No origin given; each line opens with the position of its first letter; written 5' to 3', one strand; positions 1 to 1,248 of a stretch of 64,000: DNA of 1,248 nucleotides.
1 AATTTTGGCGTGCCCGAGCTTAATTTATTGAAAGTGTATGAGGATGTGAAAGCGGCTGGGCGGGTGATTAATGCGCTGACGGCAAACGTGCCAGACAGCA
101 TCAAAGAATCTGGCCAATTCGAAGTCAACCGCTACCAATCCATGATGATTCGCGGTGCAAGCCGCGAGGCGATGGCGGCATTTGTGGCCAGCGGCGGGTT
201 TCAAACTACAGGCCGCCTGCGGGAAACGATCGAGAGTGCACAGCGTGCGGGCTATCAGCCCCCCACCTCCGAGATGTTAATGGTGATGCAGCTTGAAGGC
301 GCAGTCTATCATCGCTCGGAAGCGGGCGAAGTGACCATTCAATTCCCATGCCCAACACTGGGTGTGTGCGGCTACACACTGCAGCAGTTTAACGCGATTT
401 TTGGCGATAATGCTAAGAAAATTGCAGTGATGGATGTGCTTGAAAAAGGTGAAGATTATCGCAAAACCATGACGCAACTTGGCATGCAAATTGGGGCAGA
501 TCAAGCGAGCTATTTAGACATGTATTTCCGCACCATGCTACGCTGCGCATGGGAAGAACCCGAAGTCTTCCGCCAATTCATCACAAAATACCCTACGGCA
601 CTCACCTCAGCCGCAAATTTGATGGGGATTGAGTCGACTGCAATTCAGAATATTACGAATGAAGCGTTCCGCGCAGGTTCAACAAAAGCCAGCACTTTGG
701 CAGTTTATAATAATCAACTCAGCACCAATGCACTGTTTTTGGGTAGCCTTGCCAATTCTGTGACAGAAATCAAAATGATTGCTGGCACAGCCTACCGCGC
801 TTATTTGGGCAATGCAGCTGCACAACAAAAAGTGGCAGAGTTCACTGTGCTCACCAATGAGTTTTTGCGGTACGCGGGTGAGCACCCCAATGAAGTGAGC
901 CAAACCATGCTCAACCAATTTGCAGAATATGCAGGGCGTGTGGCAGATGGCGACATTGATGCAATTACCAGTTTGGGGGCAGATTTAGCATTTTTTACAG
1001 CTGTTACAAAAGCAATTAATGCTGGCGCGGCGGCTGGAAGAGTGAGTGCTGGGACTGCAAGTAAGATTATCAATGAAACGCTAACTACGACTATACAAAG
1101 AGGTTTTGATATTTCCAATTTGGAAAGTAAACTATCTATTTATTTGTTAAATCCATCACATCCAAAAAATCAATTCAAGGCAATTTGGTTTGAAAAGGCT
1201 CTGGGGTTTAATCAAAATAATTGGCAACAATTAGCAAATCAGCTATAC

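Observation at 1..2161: Polymorphic-toxin tip with a sharp compositional break and two immunity-like genes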

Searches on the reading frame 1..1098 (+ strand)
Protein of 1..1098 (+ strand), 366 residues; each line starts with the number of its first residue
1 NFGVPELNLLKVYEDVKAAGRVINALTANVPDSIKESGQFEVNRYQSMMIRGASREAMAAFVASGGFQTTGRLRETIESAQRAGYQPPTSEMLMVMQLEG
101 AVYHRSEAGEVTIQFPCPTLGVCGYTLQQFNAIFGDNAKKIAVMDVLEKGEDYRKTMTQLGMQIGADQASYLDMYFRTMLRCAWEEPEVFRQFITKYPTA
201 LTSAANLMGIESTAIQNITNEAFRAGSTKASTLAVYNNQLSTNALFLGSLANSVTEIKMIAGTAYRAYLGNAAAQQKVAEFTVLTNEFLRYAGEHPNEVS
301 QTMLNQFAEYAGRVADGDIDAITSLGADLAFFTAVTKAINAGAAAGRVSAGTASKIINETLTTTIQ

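Call 9: find_related_loci(query=window:1-1080:+, collection=genome_contigs, flank=10000)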
Query window:1-1080:+ (360 aa) in genome_contigs; peptide patterns used: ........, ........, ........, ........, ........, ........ (x = any residue, [..] = any of these).
69 stretches matched a pattern, but none encodes a relative of the query by tblastn (E <= 1e-3).

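Call 23: search_protein_representatives(protein=window:1-1098:+)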
Query: 366 residues. Proteins with E-value up to 0.001 (for the whole library): 18; up to 1e-10: 2; up to 1e-30: 0. The best 18 are listed.
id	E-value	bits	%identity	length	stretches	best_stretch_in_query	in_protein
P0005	4.8e-12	62.2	30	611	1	2-236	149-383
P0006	2.7e-11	59.8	23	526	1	9-331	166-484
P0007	1.3e-10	57.5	26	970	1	15-228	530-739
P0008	8.4e-09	51.6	24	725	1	4-330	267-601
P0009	1.3e-07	47.7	32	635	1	2-121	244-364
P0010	4.3e-07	46.0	30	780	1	3-130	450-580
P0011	7.7e-07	45.1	29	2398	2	2-131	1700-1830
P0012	1.3e-06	44.4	22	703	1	10-349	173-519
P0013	2.0e-06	43.8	42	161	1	174-242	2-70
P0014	2.3e-06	43.6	36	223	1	3-77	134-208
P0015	4.8e-05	39.2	24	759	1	4-346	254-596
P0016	5.7e-05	39.0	28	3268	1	1-197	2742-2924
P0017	2.0e-04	37.2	31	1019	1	1-122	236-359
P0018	2.3e-04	37.0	32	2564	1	1-131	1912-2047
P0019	5.0e-04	35.9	26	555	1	3-133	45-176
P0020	5.2e-04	35.8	27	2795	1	4-125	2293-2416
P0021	5.5e-04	35.8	27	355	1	116-328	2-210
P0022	6.6e-04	35.5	31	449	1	14-126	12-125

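Call 25: search_protein_families(library=pfam, proteins=[P0005, P0006, P0008, P0009, P0010, P0012, P0015, P0019, P0021, P0022], max_evalue=0.001)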
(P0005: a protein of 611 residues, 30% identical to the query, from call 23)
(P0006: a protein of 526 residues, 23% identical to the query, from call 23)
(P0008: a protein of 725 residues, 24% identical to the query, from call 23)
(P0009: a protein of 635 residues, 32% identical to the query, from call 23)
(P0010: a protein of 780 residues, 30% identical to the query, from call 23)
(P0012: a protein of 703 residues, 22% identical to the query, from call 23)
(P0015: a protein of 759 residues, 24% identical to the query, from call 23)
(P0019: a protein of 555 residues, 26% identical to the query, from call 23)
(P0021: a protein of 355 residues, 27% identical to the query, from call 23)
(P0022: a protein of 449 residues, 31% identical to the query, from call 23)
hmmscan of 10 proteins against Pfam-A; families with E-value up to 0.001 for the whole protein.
P0005 (611 aa): 0 families

P0006 (526 aa): 0 families

P0008 (725 aa): 1 family
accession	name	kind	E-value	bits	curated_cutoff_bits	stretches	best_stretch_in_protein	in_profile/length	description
PF13332.12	Fil_haemagg_2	-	4.1e-17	63.3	22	2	4-105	53-166/170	Hemagglutinin repeat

P0009 (635 aa): 1 family
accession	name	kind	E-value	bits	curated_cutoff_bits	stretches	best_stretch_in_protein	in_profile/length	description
PF13332.12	Fil_haemagg_2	-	3.4e-16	60.3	22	1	5-95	73-169/170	Hemagglutinin repeat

P0010 (780 aa): 1 family
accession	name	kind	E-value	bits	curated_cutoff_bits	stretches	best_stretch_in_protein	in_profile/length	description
PF13332.12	Fil_haemagg_2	-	3.8e-29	102.4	22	1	152-298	7-165/170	Hemagglutinin repeat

P0012 (703 aa): 1 family
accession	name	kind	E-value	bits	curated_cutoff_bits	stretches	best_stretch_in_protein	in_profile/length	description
PF07510.16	GmrSD_C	-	3.1e-06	27.6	23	1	605-654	47-95/138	GmrSD restriction endonucleases, C-terminal domain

P0015 (759 aa): 1 family
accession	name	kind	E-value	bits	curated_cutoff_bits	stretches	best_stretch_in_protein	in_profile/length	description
PF13332.12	Fil_haemagg_2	-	1.2e-12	48.7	22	1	22-94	87-165/170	Hemagglutinin repeat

P0019 (555 aa): 1 family
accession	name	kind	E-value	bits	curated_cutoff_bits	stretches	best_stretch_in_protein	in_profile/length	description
PF15644.12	Gln_amidase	-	2.6e-08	35.4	24.1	1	436-534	2-113/114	Papain fold toxin 1, glutamine deamidase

P0021 (355 aa): 1 family
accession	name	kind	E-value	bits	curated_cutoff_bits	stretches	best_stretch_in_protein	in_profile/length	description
PF18883.6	AC_1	-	9.6e-05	22.8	27.1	1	224-322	17-111/114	Autochaperone Domain Type 1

P0022 (449 aa): 0 families

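Call 26: search_protein_families(library=pfam, proteins=[P0011, P0016, P0018], max_evalue=0.001)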
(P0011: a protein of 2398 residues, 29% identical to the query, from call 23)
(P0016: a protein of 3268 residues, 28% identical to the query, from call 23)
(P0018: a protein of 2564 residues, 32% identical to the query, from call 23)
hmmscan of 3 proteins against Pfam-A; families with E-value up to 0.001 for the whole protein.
P0011 (2398 aa): 3 families
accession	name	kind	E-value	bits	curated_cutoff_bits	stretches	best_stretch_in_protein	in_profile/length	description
PF13332.12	Fil_haemagg_2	-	8.3e-34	117.6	22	2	1401-1548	9-168/170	Hemagglutinin repeat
PF05860.19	TPS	-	1.3e-27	97.8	33.5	1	31-290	1-250/252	TPS secretion domain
PF07591.16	PT-HINT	-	2.1e-21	77.1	27.7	2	2161-2226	72-136/137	Pretoxin HINT domain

P0016 (3268 aa): 1 family
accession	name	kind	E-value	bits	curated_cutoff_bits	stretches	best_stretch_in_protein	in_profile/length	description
PF13332.12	Fil_haemagg_2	-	1.3e-12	48.6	22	1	2424-2537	19-144/170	Hemagglutinin repeat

P0018 (2564 aa): 3 families
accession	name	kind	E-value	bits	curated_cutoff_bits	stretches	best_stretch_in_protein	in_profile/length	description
PF13332.12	Fil_haemagg_2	-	5.8e-33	114.8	22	2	1613-1763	10-167/170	Hemagglutinin repeat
PF07591.16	PT-HINT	-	4.5e-32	111.6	27.7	2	2390-2453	73-137/137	Pretoxin HINT domain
PF05860.19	TPS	-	2.1e-30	106.9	33.5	1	30-284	2-249/252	TPS secretion domain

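Call 27: search_protein_families(library=pfam, proteins=[P0020, P0007, P0017, P0013, P0014], max_evalue=0.001)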
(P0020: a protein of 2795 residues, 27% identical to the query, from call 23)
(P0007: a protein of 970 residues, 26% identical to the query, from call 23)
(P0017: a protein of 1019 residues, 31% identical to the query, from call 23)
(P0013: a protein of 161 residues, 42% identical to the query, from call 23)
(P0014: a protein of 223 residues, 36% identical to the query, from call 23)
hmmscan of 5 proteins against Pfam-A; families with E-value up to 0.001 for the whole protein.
P0020 (2795 aa): 5 families
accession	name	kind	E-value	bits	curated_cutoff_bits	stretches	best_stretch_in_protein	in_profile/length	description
PF13332.12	Fil_haemagg_2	-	1.9e-36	126.2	22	2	1842-1964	7-141/170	Hemagglutinin repeat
PF05860.19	TPS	-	7.6e-36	124.7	33.5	1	44-291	13-251/252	TPS secretion domain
PF13946.11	DUF4214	-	1.1e-28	99.5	23.2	2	838-906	1-70/72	Domain of unknown function (DUF4214)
PF22633.2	F5_F8_type_C_2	-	1.9e-15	57.7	27.8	2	995-1087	5-91/91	NedA-like, galactose-binding domain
PF00754.31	F5_F8_type_C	-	1.3e-10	41.9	28.2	2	988-1090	13-113/127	F5/8 type C domain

P0007 (970 aa): 1 family
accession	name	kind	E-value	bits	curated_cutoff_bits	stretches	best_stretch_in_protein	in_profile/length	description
PF13332.12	Fil_haemagg_2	-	7e-28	98.3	22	2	158-291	2-146/170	Hemagglutinin repeat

P0017 (1019 aa): 2 families
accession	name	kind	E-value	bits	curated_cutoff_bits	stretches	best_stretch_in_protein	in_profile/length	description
PF07591.16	PT-HINT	-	3.6e-16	60.1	27.7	1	654-796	8-136/137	Pretoxin HINT domain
PF13332.12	Fil_haemagg_2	-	3.1e-13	50.6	22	1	34-79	121-166/170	Hemagglutinin repeat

P0013 (161 aa): 0 families

P0014 (223 aa): 0 families

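Call 68: predict_structure(alignment_id=A9)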
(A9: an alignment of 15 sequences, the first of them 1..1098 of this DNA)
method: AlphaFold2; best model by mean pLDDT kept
length: 366 residues; sequences in the alignment: 15
mean_pLDDT: 67.1   pTM: 0.48
mean pLDDT of the five models: 67.1, 63.7, 60.9, 54.1, 52.7
residues with pLDDT >= 90: 5; 70-90: 157; 50-70: 157; < 50: 47
segments of 3 or more residues with pLDDT < 50: 1-3, 161-163, 246-259, 344-356, 360-366
pLDDT, mean of each block of 10 residues (from residue 1): 54 77 81 86 81 74 70 71 68 53 60 61 73 80 77 69 52 71 82 86 76 87 88 84 50 46 57 63 59 62 62 60 57 60 46 48 42
secondary structure, 60 per line:
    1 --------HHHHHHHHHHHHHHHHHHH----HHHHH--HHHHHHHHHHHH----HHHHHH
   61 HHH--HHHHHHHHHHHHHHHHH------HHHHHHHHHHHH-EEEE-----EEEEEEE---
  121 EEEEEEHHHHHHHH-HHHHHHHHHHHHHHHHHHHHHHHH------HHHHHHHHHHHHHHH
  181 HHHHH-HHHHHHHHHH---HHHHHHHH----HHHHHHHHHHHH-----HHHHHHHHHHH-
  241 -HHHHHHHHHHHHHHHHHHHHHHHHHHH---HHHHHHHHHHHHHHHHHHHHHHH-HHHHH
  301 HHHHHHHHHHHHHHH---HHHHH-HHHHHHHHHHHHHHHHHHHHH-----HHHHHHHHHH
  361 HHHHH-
elements in order: H9-27 H32-36 H39-50 H55-63 H66-82 H89-100 E102-105 E111-117 E121-126 H127-134 H136-159 H166-185 H187-196 H200-207 H212-223 H229-239 H242-268 H272-294 H296-315 H319-323 H325-345 H351-365

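Call 70: fold_search(model_id=the predicted structure, library=pdb)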
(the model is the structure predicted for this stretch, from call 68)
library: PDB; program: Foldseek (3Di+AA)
matches with E <= 10: 222; with E <= 0.001: 0
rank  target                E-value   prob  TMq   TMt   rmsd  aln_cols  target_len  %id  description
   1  5chs_B                6.9e-01  0.10  0.13  0.15  17.8       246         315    9  N-terminal domain of the vesicular stomatitis virus L protein (released 2015-07-22)
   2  9g3z_N                6.9e-01  0.07  0.13  0.08  18.8       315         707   11  Structure of the Open gamma-Tubulin Ring Complex from Pig Brain (released 2024-10-02)
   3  6u1x_A                8.0e-01  0.08  0.10  0.03  18.9       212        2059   11  Structure of the Vesicular Stomatitis Virus L Protein in Complex with Its Phosphoprotein Cofactor (3.0 A resolution) (released 2020-01-22)
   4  5chs_A                9.2e-01  0.06  0.11  0.13  18.4       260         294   10  N-terminal domain of the vesicular stomatitis virus L protein (released 2015-07-22)
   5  8vzv_AAA              1.2e+00  0.08  0.13  0.13  16.6       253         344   11  Human TDO (hTDO) in complex with LM10 (released 2024-08-28)
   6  6ud5_C                1.2e+00  0.05  0.12  0.12  17.4       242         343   11  Crystal structure of human tryptophan 2,3-dioxygenase in complex with carbon monoxide and tryptophan (released 2021-02-03)
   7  9iwa_D                1.4e+00  0.06  0.12  0.06  20.1       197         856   10  Structure of apo AsfvPrimPol with dodecamer (released 2025-12-24)
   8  8t3k_D                1.4e+00  0.04  0.11  0.07  28.4       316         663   12  Heterodimeric ABC transporter BmrCD in the inward-facing conformation bound to ATP: BmrCD_IF-ATP2 (released 2023-11-29)
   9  9iwa_B                1.4e+00  0.05  0.11  0.06  19.0       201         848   10  Structure of apo AsfvPrimPol with dodecamer (released 2025-12-24)
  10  4tq6_B                1.5e+00  0.09  0.13  0.16  14.8       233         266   10  Structure of a UbiA homolog from Archaeoglobus fulgidus bound to Cd2+ (released 2014-07-16)
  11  6vbn_C                1.6e+00  0.07  0.11  0.12  16.8       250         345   11  Crystal Structure of hTDO2 bound to inhibitor GNE1 (released 2020-05-06)
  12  9lm7_B                1.7e+00  0.07  0.15  0.15  16.6       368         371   12  Crystal structrue of bvFP-Pr1-88.4 (released 2026-01-28)
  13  6pyz_D                1.7e+00  0.06  0.12  0.13  21.1       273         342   11  Crystal Structure of human Tryptophan 2,3-dioxygenase in complex with PF-06840003 in Active Site (released 2020-01-01)
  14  4ry2_A                1.7e+00  0.04  0.13  0.08  28.4       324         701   10  Crystal structure of the peptidase-containing ABC transporter PCAT1 (released 2015-07-22)
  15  4x1e_B                1.8e+00  0.07  0.13  0.20  14.5       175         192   14  Crystal structure of unliganded E. coli transcriptional regulator RutR, W167A mutant (released 2015-01-21)
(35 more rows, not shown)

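Call 74: find_encoding_contigs(protein=P0018, flank=8000, max_places=3)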
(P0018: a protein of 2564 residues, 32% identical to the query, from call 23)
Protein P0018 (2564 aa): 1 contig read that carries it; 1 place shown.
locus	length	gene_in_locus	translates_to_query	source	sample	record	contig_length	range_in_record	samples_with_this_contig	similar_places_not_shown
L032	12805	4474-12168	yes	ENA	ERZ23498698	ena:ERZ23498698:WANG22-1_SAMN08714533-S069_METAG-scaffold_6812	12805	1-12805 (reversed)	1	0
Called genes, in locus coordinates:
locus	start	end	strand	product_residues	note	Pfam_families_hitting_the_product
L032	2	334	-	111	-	?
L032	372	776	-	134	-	PF00903:Glyoxalase, PF18029:Glyoxalase_6 (weak)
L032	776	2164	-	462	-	PF00206:Lyase_1, PF10415:FumaraseC_C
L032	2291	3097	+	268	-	PF01817:CM_2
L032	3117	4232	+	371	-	PF00155:Aminotran_1_2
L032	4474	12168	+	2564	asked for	PF05860:TPS, PF13332:Fil_haemagg_2, PF07591:PT-HINT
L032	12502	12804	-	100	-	?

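Call 76: find_encoding_contigs(protein=P0011, flank=8000, max_places=3)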
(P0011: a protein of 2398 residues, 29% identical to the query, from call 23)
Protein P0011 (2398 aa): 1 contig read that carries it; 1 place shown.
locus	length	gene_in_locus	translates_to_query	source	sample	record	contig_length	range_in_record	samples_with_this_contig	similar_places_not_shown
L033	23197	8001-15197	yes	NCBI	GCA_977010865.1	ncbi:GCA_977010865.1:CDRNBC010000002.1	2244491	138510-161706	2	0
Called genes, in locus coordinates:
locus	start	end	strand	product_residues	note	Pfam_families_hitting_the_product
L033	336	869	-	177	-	-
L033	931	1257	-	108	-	PF15567:Imm35 (weak)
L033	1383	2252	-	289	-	PF04187:Cofac_haem_bdg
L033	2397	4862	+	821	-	PF05860:TPS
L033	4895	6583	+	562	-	PF08479:POTRA_2, PF17287:POTRA_3, PF03865:ShlB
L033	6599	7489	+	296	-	-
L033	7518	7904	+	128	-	PF04355:BamE (weak)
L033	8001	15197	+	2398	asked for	PF05860:TPS, PF13332:Fil_haemagg_2, PF07591:PT-HINT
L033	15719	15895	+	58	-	-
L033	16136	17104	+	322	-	PF00437:T2SSE, PF27713:UCP018868 (weak), PF06414:Zeta_toxin (faint)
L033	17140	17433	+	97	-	PF04956:TrbC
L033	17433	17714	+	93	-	PF05101:VirB3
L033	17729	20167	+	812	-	PF27097:VirB4_TrbE_N, PF03135:CagE_TrbE_VirB (weak), PF19044:P-loop_TraG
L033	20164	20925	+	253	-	-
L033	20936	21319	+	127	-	PF20084:TrbK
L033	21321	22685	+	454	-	PF04610:TrbL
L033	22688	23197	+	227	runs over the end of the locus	PF04335:VirB8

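Call 77: find_encoding_contigs(protein=P0020, flank=8000, max_places=3)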
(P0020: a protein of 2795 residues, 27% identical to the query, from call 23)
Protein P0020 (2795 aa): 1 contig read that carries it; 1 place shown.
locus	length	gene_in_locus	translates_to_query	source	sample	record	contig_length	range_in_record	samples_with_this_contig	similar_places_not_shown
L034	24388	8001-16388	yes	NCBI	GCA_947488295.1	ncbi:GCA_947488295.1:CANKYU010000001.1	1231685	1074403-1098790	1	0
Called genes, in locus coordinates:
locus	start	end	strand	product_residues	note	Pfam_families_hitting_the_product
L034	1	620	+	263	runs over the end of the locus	-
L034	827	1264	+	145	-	PF04828:GFA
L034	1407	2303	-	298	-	PF04187:Cofac_haem_bdg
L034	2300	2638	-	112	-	PF06776:IalB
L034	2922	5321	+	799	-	PF05860:TPS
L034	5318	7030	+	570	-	PF08479:POTRA_2, PF17287:POTRA_3, PF03865:ShlB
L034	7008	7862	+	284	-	PF08238:Sel1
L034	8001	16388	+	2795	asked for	PF05860:TPS, PF13946:DUF4214, PF00754:F5_F8_type_C (weak), PF22633:F5_F8_type_C_2, PF13332:Fil_haemagg_2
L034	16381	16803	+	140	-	-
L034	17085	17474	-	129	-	PF01797:Y1_Tnp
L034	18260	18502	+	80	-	-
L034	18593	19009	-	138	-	-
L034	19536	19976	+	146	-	-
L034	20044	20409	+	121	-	-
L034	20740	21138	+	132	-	-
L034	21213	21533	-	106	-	PF06961:DUF1294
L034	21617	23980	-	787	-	PF01564:Spermine_synth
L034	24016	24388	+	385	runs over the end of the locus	PF07786:HGSNAT_cat, PF01757:Acyl_transf_3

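Call 78: find_encoding_contigs(protein=P0016, flank=8000, max_places=3)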
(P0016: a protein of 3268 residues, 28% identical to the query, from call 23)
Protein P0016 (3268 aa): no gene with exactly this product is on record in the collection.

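Call 82: find_encoding_contigs(protein=P0012, flank=8000, max_places=2)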
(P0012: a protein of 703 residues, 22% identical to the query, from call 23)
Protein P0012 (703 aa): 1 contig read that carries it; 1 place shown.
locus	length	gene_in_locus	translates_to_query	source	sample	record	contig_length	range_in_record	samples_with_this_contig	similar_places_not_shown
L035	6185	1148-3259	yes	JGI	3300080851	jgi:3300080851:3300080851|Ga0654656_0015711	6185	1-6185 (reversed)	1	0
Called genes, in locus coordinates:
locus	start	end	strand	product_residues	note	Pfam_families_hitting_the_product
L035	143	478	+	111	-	PF15648:Tox-REase-5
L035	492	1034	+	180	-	-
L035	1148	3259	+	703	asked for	PF07510:GmrSD_C (weak)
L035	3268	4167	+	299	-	-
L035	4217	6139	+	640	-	-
